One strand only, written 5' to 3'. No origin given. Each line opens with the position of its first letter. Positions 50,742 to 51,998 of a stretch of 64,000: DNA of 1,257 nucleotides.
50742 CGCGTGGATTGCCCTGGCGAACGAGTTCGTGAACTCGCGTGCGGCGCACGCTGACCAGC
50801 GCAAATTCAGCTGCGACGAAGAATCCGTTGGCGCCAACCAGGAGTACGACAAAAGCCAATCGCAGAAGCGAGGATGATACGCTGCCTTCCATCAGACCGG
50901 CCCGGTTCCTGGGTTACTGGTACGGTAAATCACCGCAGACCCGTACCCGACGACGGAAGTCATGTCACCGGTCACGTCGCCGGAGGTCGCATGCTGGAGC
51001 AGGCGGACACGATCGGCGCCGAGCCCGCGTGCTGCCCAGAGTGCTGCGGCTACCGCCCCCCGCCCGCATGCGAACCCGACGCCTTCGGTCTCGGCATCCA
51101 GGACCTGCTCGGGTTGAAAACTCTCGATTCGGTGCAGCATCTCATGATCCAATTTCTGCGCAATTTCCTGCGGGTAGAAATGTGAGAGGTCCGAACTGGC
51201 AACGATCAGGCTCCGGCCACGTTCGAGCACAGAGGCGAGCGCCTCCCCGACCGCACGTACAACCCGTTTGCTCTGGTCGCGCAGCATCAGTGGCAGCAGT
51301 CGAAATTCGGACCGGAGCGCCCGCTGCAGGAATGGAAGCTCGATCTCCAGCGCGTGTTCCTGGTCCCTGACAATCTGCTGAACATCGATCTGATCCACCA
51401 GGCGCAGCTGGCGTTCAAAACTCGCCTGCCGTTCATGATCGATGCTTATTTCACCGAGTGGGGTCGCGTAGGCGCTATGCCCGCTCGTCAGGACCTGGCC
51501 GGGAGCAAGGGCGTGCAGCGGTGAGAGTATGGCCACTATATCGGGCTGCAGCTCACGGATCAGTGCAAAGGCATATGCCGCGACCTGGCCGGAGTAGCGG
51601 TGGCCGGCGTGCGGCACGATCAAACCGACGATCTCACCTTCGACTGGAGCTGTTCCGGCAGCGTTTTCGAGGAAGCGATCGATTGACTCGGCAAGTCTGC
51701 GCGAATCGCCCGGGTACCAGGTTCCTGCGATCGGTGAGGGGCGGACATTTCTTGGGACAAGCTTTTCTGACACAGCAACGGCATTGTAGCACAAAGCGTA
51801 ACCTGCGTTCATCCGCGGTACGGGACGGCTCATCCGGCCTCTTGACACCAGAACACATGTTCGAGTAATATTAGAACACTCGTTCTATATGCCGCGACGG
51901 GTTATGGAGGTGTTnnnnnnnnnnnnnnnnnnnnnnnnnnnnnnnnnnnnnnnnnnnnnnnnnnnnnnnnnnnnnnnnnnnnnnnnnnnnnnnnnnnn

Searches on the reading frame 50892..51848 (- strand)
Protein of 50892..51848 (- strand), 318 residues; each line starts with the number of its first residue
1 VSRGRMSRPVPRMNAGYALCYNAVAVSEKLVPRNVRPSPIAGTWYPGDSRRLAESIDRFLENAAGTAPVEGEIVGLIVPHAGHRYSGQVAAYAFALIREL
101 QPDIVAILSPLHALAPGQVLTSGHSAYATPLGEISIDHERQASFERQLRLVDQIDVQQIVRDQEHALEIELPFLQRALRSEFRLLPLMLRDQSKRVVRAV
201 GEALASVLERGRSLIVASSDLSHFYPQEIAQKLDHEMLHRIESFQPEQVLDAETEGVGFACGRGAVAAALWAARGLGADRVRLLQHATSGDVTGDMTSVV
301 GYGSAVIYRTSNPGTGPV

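Call 3: search_protein_families(library=pfam, proteins=[window:50892-51848:-], max_evalue=1)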
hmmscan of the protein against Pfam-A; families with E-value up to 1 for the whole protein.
window:50892-51848:- (318 aa): 1 family
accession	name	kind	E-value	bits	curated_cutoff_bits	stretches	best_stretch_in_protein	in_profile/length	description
PF01875.22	Memo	-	4.8e-60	203.5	27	1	40-306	4-269/269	Memo-like protein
